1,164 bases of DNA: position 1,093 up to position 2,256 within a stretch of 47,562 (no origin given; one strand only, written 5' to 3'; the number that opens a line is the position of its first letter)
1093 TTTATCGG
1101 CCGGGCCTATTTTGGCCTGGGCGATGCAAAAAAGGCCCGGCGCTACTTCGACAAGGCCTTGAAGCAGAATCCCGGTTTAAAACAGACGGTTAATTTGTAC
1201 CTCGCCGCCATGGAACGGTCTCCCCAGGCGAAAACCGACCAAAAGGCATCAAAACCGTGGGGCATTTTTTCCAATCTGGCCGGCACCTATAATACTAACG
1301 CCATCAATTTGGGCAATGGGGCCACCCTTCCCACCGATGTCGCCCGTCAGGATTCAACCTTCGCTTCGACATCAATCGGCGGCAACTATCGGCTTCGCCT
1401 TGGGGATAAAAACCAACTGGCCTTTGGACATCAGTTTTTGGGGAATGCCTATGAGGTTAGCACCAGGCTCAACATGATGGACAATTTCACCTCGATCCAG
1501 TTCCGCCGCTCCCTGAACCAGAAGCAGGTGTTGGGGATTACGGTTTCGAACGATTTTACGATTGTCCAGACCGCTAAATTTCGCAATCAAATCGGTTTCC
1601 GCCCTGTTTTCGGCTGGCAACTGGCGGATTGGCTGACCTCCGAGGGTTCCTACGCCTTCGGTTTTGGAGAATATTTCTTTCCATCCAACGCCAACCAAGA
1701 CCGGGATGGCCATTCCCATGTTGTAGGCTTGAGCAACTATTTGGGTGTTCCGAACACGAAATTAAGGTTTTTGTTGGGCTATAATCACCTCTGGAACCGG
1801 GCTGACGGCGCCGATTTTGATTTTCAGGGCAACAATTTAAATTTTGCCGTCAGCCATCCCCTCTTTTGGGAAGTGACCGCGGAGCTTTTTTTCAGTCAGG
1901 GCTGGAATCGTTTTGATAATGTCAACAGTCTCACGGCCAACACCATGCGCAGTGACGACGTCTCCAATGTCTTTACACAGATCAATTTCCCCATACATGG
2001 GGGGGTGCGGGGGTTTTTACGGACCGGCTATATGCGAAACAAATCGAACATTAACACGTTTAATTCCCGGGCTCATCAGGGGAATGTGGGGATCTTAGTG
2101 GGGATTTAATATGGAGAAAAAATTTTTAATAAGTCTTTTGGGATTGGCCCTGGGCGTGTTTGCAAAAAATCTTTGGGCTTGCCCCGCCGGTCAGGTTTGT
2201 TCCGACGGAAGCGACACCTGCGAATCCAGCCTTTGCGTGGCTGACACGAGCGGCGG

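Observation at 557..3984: Candidate undescribed surface-protein export locus: TPR + beta-barrel OM protein with three downstream signal-peptide proteins of unknown family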

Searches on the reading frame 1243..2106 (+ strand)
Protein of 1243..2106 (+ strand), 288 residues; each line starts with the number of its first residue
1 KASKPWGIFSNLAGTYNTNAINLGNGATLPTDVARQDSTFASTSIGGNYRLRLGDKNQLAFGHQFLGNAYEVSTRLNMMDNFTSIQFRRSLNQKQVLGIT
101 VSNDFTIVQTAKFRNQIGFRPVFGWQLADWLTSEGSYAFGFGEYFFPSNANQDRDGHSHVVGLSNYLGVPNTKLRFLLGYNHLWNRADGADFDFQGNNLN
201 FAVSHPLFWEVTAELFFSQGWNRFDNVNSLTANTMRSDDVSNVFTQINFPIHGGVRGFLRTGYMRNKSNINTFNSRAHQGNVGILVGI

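Call 5: find_homologous_proteins(query=window:1243-2106:+, max_evalue=0.001)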
Query seq(288 aa) (288 aa): 15 proteins with E <= 0.001 among 474 candidates.
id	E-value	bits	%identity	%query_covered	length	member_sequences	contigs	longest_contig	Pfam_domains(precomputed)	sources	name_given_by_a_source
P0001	8.6e-191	650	100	100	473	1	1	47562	PF14559.13,PF25062.2,PF13371.13,PF00515.35,PF13424.13,PF21033.5,PF13432.13,PF13428.13,PF13181.13,PF07719.24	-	-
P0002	1.3e-122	427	63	100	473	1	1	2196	PF14559.13,PF13371.13,PF00515.35,PF12895.14,PF13424.13,PF21033.5,PF13432.13,PF13428.13,PF13181.13,PF07719.24,PF13174.13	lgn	-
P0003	1.8e-116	406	62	98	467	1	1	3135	PF25062.2,PF17004.12,PF13428.13,PF14559.13,PF00515.35,PF12895.14,PF13424.13,PF21033.5,PF13432.13,PF13181.13,PF07719.24,PF13174.13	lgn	-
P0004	1.6e-115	403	63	100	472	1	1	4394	PF13414.13,PF12569.15,PF13428.13,PF14559.13,PF13371.13,PF00515.35,PF13424.13,PF21033.5,PF13432.13,PF13181.13,PF07719.24,PF13174.13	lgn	-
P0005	4.4e-112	392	62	99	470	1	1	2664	PF14559.13,PF00515.35,PF12895.14,PF13424.13,PF21033.5,PF13432.13,PF13428.13,PF07719.24,PF13174.13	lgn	-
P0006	5.3e-111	388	58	100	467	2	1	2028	PF13431.13,PF13428.13,PF14559.13,PF13371.13,PF00515.35,PF12895.14,PF13424.13,PF21033.5,PF13432.13,PF13181.13,PF07719.24,PF13174.13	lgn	-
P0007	1.1e-105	371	58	98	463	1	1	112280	PF14559.13,PF13371.13,PF00515.35,PF13424.13,PF21033.5,PF13432.13,PF13428.13,PF13181.13,PF07719.24,PF13174.13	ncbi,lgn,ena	-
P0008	8.1e-105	368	58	98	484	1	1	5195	PF14559.13,PF00515.35,PF13424.13,PF13432.13,PF13428.13,PF13181.13,PF07719.24,PF13174.13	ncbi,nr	ncbi:MAG: tetratricopeptide repeat protein [Deltaproteobacteria bacterium]|nr:tetratricopeptide repe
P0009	2.4e-103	363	56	98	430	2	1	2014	PF00515.35,PF13432.13,PF07719.24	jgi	-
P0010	1.2e-98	348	72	72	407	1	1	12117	PF14559.13,PF13371.13,PF00515.35,PF21033.5,PF13432.13,PF13428.13,PF13181.13,PF07719.24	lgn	-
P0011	1.3e-98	348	54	98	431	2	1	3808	PF13432.13,PF07719.24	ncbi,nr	ncbi:MAG: tetratricopeptide repeat protein [Deltaproteobacteria bacterium]|nr:tetratricopeptide repe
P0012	1.1e-81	292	64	73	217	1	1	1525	-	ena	-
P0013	8.0e-78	280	62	72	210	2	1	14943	-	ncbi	-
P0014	1.1e-63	233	42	99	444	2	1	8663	PF00515.35,PF13176.13,PF13432.13,PF13181.13,PF07719.24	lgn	-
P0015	2.5e-61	225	41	99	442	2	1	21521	PF00515.35,PF13424.13,PF13176.13,PF13432.13,PF13181.13,PF07719.24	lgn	-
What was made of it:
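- Tried and rejected: The word-indexed homologue search found only 15 barrel relatives (call 5).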

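Call 8: find_encoding_contigs(protein=P0007, flank=10000, max_places=3)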
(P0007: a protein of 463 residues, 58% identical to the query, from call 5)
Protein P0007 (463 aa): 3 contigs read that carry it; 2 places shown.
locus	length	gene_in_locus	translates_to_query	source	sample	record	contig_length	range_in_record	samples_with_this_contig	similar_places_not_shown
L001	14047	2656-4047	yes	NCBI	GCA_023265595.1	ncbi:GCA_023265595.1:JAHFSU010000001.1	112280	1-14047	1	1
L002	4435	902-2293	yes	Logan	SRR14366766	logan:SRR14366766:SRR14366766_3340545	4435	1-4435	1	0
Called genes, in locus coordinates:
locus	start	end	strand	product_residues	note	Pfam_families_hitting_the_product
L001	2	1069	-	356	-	?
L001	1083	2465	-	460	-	-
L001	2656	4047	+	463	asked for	PF00515:TPR_1 (faint), PF07719:TPR_2 (faint), PF13181:TPR_8 (faint), PF13428:TPR_14 (faint), PF13432:TPR_16, PF21033:RMD1-3 (faint), PF13174:TPR_6 (faint), PF13371:TPR_9 (faint), +2 more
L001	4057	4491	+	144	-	-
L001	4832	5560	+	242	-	-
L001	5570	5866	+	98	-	PF00072:Response_reg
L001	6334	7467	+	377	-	-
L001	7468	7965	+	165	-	PF00210:Ferritin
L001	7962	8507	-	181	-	PF00080:Sod_Cu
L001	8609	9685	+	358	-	PF00072:Response_reg, PF00512:HisKA, PF02518:HATPase_c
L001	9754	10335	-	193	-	PF01725:Ham1p_like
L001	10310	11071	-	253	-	PF01138:RNase_PH, PF03725:RNase_PH_C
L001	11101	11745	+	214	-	PF13505:OMP_b-brl (weak)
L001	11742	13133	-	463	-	PF00772:DnaB, PF03796:DnaB_C, PF06745:ATPase (weak), PF13481:AAA_25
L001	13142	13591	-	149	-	PF01281:Ribosomal_L9_N, PF03948:Ribosomal_L9_C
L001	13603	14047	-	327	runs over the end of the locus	PF09991:DUF2232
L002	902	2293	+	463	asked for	PF00515:TPR_1 (faint), PF07719:TPR_2 (faint), PF13181:TPR_8 (faint), PF13428:TPR_14 (faint), PF13432:TPR_16, PF21033:RMD1-3 (faint), PF13174:TPR_6 (faint), PF13371:TPR_9 (faint), +2 more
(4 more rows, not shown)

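Call 9: find_encoding_contigs(protein=P0015, flank=10000, max_places=3)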
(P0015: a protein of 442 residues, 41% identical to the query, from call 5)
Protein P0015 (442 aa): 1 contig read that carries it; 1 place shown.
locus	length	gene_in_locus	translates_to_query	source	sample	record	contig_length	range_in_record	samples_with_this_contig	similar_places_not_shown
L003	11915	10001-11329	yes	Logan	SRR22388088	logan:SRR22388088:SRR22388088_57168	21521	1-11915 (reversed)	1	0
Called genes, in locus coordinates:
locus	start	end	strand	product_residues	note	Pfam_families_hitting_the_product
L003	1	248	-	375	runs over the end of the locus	PF13173:AAA_14, PF13635:DUF4143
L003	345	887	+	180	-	PF01227:GTP_cyclohydroI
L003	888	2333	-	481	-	PF00578:AhpC-TSA, PF08534:Redoxin (faint), PF13905:Thioredoxin_8, PF21959:DUF6923 (faint), PF01436:NHL (faint)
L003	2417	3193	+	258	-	PF04199:Cyclase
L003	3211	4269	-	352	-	PF01571:GCV_T, PF08669:GCV_T_C (weak)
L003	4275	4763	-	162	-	PF06676:DUF1178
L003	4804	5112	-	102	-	-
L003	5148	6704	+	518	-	PF00370:FGGY_N, PF02782:FGGY_C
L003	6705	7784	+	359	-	PF08331:QueG_DUF1730, PF13237:Fer4_10 (faint), PF00037:Fer4 (faint), PF13484:Fer4_16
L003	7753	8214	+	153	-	PF04212:MIT (faint), PF00515:TPR_1, PF07719:TPR_2 (weak), PF14559:TPR_19 (weak), PF13424:TPR_12 (weak), PF13432:TPR_16 (weak), PF00515:TPR_1 (weak), PF07719:TPR_2 (weak), +10 more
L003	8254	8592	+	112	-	PF01521:Fe-S_biosyn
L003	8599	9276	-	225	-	PF01061:ABC2_membrane, PF03379:CcmB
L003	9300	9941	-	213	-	PF13304:AAA_21 (faint), PF00005:ABC_tran, PF02463:SMC_N (faint)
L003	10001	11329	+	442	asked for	PF13424:TPR_12 (faint), PF13432:TPR_16 (faint), PF00515:TPR_1 (faint), PF07719:TPR_2 (faint), PF13176:TPR_7 (faint), PF13181:TPR_8 (faint)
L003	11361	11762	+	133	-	-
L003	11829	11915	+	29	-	?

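Call 18: find_encoding_contigs(protein=P0014, flank=8000, max_places=2)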
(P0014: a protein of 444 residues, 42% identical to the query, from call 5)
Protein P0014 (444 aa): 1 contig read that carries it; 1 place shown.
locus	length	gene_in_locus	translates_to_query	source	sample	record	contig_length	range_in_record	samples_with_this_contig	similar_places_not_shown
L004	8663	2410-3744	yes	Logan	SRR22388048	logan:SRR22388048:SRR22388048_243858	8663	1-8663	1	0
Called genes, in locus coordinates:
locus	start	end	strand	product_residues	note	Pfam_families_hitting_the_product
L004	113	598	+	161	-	PF00515:TPR_1 (weak), PF07719:TPR_2 (weak), PF13432:TPR_16 (weak), PF14559:TPR_19 (weak), PF13424:TPR_12, PF13432:TPR_16 (weak), PF00515:TPR_1 (weak), PF07719:TPR_2 (weak), +11 more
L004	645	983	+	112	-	PF01521:Fe-S_biosyn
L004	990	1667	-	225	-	PF01061:ABC2_membrane, PF03379:CcmB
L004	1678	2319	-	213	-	PF00005:ABC_tran, PF02463:SMC_N (faint), PF13304:AAA_21 (faint)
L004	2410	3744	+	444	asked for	PF13176:TPR_7 (faint), PF13432:TPR_16 (faint), PF07719:TPR_2 (faint), PF13181:TPR_8 (faint), PF00515:TPR_1 (faint)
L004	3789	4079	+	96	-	-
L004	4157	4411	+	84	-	-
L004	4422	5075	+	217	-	-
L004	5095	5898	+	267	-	-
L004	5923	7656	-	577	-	PF01326:PPDK_N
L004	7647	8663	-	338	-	?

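Call 19: find_encoding_contigs(protein=P0013, flank=8000, max_places=2)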
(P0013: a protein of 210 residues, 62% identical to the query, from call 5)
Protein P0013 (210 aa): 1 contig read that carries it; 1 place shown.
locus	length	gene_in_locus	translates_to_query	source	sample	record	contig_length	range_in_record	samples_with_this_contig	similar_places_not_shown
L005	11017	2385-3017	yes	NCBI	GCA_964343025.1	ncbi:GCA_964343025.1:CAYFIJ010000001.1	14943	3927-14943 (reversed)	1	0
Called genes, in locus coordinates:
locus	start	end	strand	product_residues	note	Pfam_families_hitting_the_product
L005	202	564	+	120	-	-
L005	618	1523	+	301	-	-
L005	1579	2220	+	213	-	-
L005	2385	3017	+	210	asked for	-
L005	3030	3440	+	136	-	-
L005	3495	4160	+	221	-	-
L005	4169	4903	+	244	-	-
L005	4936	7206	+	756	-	PF00330:Aconitase, PF00694:Aconitase_C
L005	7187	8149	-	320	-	PF13173:AAA_14, PF13635:DUF4143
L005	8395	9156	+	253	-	PF01218:Coprogen_oxidas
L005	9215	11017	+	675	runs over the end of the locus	-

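Call 20: find_encoding_contigs(protein=P0008, flank=8000, max_places=2)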
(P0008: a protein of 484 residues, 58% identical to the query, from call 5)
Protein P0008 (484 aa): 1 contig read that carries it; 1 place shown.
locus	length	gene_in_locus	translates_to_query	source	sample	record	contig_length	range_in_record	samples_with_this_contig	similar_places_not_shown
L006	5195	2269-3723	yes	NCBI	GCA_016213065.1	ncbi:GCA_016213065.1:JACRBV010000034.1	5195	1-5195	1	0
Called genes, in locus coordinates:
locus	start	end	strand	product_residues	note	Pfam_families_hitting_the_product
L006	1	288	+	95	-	PF13243:SQHop_cyclase_C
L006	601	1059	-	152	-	PF10604:Polyketide_cyc2, PF03364:Polyketide_cyc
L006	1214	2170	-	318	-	PF03320:FBPase_glpX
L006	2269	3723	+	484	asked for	PF00515:TPR_1 (faint), PF07719:TPR_2 (faint), PF13174:TPR_6 (faint), PF13181:TPR_8 (faint), PF13424:TPR_12 (faint), PF13428:TPR_14 (faint), PF13432:TPR_16 (weak), PF14559:TPR_19 (faint)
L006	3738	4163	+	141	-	-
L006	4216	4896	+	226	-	-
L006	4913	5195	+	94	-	?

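Call 21: find_encoding_contigs(protein=P0004, flank=8000, max_places=2)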
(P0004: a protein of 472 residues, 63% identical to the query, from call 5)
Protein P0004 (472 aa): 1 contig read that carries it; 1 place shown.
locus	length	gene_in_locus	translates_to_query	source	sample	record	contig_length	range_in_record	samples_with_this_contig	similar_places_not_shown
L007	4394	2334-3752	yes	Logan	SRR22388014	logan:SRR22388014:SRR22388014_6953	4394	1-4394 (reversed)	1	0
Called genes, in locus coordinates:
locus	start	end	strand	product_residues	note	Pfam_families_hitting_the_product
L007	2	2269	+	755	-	?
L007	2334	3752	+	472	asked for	PF00515:TPR_1 (faint), PF07719:TPR_2 (faint), PF12569:NatA_aux_su (faint), PF13174:TPR_6 (faint), PF13181:TPR_8 (faint), PF13371:TPR_9 (faint), PF13414:TPR_11 (faint), PF13432:TPR_16, +4 more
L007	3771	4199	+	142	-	-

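Call 22: predict_structure(alignment_id=A1)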
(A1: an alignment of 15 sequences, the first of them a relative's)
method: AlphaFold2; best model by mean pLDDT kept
length: 473 residues; sequences in the alignment: 15
mean_pLDDT: 75.0   pTM: 0.51
mean pLDDT of the five models: 75.0, 73.5, 73.3, 71.6, 49.9
residues with pLDDT >= 90: 68; 70-90: 255; 50-70: 109; < 50: 41
segments of 3 or more residues with pLDDT < 50: 1-3, 20-27, 179-186, 205-221, 332-336
pLDDT, mean of each block of 10 residues (from residue 1): 54 60 48 61 56 61 79 77 87 82 82 79 79 78 71 86 83 68 52 82 48 39 69 86 87 62 78 90 88 64 90 90 80 52 89 83 92 71 92 78 90 61 90 82 87 76 82 76
secondary structure, 60 per line:
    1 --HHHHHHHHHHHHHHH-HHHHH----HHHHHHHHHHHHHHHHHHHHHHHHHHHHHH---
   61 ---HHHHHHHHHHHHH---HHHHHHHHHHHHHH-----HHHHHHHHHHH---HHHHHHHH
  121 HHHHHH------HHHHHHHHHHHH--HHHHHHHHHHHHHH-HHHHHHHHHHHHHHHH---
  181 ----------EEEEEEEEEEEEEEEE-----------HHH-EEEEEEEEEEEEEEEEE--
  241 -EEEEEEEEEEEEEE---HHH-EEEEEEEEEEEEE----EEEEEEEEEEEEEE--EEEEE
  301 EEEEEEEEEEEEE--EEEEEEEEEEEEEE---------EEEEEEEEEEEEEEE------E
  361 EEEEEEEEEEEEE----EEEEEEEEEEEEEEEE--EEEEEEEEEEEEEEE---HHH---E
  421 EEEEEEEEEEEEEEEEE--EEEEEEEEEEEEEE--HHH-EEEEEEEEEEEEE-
elements in order: H3-17 H19-23 H28-57 H64-76 H80-93 H99-109 H113-126 H133-144 H147-160 H162-177 E191-206 E222-238 E242-255 E263-275 E280-293 E296-313 E316-329 E339-353 E360-373 E378-393 E396-410 E420-437 E440-453 E460-472
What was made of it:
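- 1258..2103 (+): P1 barrel domain (residues 191-472, 14 predicted strands). AF2/DSSP (call 22).
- On T11SS / Slam OMP (PF04575 SlipAM): 14 strands over residues 191-472, with most barrel blocks at pLDDT 70-92 (call 22).
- On PgaA/BcsC-type EPS secretin: The barrel has 14 strands (call 22).
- Checked: AlphaFold2 gives helices 28-177 and 14 strands 191-472 (mean pLDDT 75, call 22).
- The barrel has 14 strands, not 16 (call 22).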

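Call 26: fold_search(model_id=the predicted structure, library=pdb)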
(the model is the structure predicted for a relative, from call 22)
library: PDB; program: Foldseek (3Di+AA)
matches with E <= 10: 1497; with E <= 0.001: 706
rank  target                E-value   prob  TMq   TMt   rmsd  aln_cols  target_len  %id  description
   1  4v3h_B                5.8e-12  1.00  0.42  0.59   5.5       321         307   11  Crystal structure of CymA from Klebsiella oxytoca (released 2015-06-03)
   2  4v3g_A                8.5e-12  1.00  0.42  0.56   5.5       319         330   10  Crystal structure of CymA from Klebsiella oxytoca (released 2015-06-03)
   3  4v3g_B                1.4e-11  1.00  0.41  0.56   5.7       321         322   10  Crystal structure of CymA from Klebsiella oxytoca (released 2015-06-03)
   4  4d5b_B                1.6e-11  1.00  0.40  0.56   5.9       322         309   11  Crystal structure of CymA from Klebsiella oxytoca (released 2015-06-03)
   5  4d5b_A                1.9e-11  1.00  0.42  0.58   5.5       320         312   11  Crystal structure of CymA from Klebsiella oxytoca (released 2015-06-03)
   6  4v3h_A                2.1e-11  1.00  0.42  0.58   5.6       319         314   10  Crystal structure of CymA from Klebsiella oxytoca (released 2015-06-03)
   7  4d5d_A                2.3e-11  1.00  0.42  0.59   5.5       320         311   10  Crystal structure of CymA from Klebsiella oxytoca (released 2015-06-03)
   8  5mdo_A                2.9e-11  1.00  0.37  0.48   7.9       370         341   10  Crystal structure of in vitro folded Chitoporin VhChip from Vibrio harveyi (crystal form I) (released 2017-12-20)
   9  9b8h_A                3.4e-11  1.00  0.34  0.29  18.0       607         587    9  Cryo-EM structure of E. coli cellulose synthase subunit C with cellotetraose (released 2025-02-19)
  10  5mdq_A                3.6e-11  1.00  0.36  0.46  11.7       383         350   10  Crystal structure of outer membrane expressed Chitoporin VhChip from Vibrio harveyi (released 2017-12-20)
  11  4d51                  4.6e-11  1.00  0.43  0.60   6.3       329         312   11  Crystal structure of CymA from Klebsiella oxytoca (released 2015-06-03)
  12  7eqm_A                1.0e-10  1.00  0.36  0.49   7.7       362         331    9  Apo Truncated VhChiP (Delta 1-19) (released 2022-08-10)
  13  8wv0_B                1.3e-10  1.00  0.36  0.49   8.0       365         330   12  Outer membrane porin of Burkholderia pseudomallei (BpsOmp38) (released 2024-10-30)
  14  9h80_M                2.4e-10  1.00  0.31  0.36  14.7       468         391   11  Structure of the outer membrane exopolysaccharide transporter PelBC (released 2025-06-11)
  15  4y25                  4.6e-10  1.00  0.33  0.48  10.0       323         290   10  Bacterial polysaccharide outer membrane secretin (released 2016-03-16)
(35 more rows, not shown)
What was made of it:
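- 1258..2103 (+): Best PDB fold matches are the 14-strand CymA and OmpG (call 26).
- On T11SS / Slam OMP (PF04575 SlipAM): The top PDB folds are the 14-strand CymA and OmpG (call 26).
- Foldseek also hits BcsC, PelB and PgaA (call 26).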

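Call 30: find_related_loci(query=A4, collection=genome_contigs, flank=6000)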
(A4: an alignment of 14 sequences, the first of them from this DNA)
Query A4 (288 aa) in genome_contigs; peptide patterns used: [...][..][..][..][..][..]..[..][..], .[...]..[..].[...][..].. (x = any residue, [..] = any of these).
93 stretches matched a pattern; 3 encode a relative of the query (tblastn E <= 1e-3); 3 distinct loci.
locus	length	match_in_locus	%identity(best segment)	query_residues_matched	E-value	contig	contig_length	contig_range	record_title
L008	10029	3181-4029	58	1-283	9e-113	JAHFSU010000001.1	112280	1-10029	MAG: Deltaproteobacteria bacterium isolate nzgw604 NODE_59_length_112281_cov_4.602898, whole genome shotgun sequence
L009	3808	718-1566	54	1-283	2e-107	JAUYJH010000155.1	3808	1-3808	MAG: Deltaproteobacteria bacterium isolate C24_metabat.bin.128 C24_k141_1112867, whole genome shotgun sequence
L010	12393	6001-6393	23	150-274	7e-7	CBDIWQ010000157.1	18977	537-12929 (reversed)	uncultured bacterium isolate sfNOB_N1 genome assembly, contig: k127_30258, whole genome shotgun sequence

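Call 34: search_protein_representatives(alignment_id=A4)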
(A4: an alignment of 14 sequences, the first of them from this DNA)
Query: 14 sequences, 288 profile positions. Proteins with E-value up to 0.001 (for the whole library): 950; up to 1e-10: 317; up to 1e-30: 106. The best 150 are listed.
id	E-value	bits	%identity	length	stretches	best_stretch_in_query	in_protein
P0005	3.5e-155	531.8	-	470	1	1-288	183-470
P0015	1.2e-128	444.7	-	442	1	2-288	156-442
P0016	3.5e-104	364.4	-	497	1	2-287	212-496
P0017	6.1e-80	284.8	-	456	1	3-288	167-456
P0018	4.2e-72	259.1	-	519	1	10-286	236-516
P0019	4.3e-70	252.5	-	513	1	2-288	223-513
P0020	4.8e-70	252.4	-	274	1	21-288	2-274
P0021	8.4e-68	245.0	-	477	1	4-287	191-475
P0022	7.7e-64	232.0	-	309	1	3-251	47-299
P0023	8.6e-64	231.8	-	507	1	2-287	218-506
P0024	1.6e-62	227.6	-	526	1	3-288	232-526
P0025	1.7e-62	227.5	-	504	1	4-287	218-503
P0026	6.0e-62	225.8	-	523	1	4-288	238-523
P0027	7.3e-62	225.5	-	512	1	6-288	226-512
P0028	4.9e-61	222.8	-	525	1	4-288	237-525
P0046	5.6e-51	189.8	-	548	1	3-288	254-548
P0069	6.0e-44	166.7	-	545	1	3-287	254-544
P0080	6.7e-40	153.4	-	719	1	3-265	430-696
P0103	2.4e-34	135.2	-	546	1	4-288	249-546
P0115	3.7e-31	124.7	-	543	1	10-286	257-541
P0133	4.9e-29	117.8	-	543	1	3-287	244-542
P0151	6.1e-27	110.9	-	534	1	3-287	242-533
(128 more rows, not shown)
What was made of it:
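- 1258..2103 (+): The profile finds 950 representative clusters (call 34).
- Tried and rejected: The exhaustive profile search was needed to reach the DUF560 bridge (call 34).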

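Call 38: search_protein_families(library=pfam, alignment_id=A6, max_evalue=0.01)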
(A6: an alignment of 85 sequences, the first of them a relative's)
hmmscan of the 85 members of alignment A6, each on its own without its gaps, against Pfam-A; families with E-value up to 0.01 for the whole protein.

A. member 1, P0001 (473 aa): 14 families
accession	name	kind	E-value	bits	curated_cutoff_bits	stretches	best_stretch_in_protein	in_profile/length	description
PF13432.12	TPR_16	-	5.7e-16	59.1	32.7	2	36-89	3-56/65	Tetratricopeptide repeat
PF07719.23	TPR_2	-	1.6e-13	50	27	2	137-163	7-33/34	Tetratricopeptide repeat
PF00515.34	TPR_1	-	2.3e-10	40.3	27.8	1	137-162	7-32/34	Tetratricopeptide repeat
PF13181.12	TPR_8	-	1.9e-09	37.4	25.7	1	137-162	7-32/34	Tetratricopeptide repeat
PF13428.12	TPR_14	-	7e-09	35.9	23.5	1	138-165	8-35/44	Tetratricopeptide repeat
PF13371.12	TPR_9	-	1.8e-07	31.5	35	0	40-88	5-53/73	Tetratricopeptide repeat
PF25062.1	ARM_TT21_N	-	3.9e-06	27.2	40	1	43-189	7-156/222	Tetratricopeptide repeat protein 21 N-terminal ARM repeat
PF13424.12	TPR_12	-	7.8e-06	26.4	30.1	1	114-159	27-73/77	Tetratricopeptide repeat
PF14559.12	TPR_19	-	1e-05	26.2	25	0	109-163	3-57/68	Tetratricopeptide repeat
PF14853.12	Fis1_TPR_C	-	0.0026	18.4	25.3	0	140-170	10-40/53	Fis1 C-terminal tetratricopeptide repeat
PF13414.12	TPR_11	-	0.0026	17.8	26.8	0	43-77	7-41/42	TPR repeat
PF13174.12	TPR_6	-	0.0045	18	26.3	0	137-162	6-31/33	Tetratricopeptide repeat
PF23914.1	TPR_CcmH_CycH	-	0.0047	17.2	42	0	137-189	56-108/158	Cytochrome c-type biogenesis protein H TPR domain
PF12895.13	ANAPC3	-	0.0054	17.4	27.2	0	44-104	3-63/82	Anaphase-promoting complex, cyclosome, subunit 3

B. families by the number of members that match (of 85 scanned): 56 families (the first 25 are shown)
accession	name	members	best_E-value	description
PF14559.12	TPR_19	85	1.5e-17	Tetratricopeptide repeat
PF13432.12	TPR_16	83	4.1e-19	Tetratricopeptide repeat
PF07719.23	TPR_2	83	2.8e-16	Tetratricopeptide repeat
PF13428.12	TPR_14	79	1.8e-14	Tetratricopeptide repeat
PF00515.34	TPR_1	72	8.2e-15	Tetratricopeptide repeat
PF13181.12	TPR_8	70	1.9e-12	Tetratricopeptide repeat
PF13424.12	TPR_12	70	4.9e-12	Tetratricopeptide repeat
PF13174.12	TPR_6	64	3.5e-12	Tetratricopeptide repeat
PF12895.13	ANAPC3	56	2.6e-14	Anaphase-promoting complex, cyclosome, subunit 3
PF13414.12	TPR_11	44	9.1e-12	TPR repeat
PF13371.12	TPR_9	44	5.9e-10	Tetratricopeptide repeat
PF13176.12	TPR_7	38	4.8e-10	Tetratricopeptide repeat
PF13431.12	TPR_17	35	6e-09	Tetratricopeptide repeat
PF07721.20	TPR_4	27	3.3e-10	Tetratricopeptide repeat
PF23914.1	TPR_CcmH_CycH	26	6.2e-09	Cytochrome c-type biogenesis protein H TPR domain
PF04575.19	SlipAM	25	5.1e-10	Surface lipoprotein assembly modifier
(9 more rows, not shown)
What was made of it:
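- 25 of 85 relatives match SlipAM (call 38).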
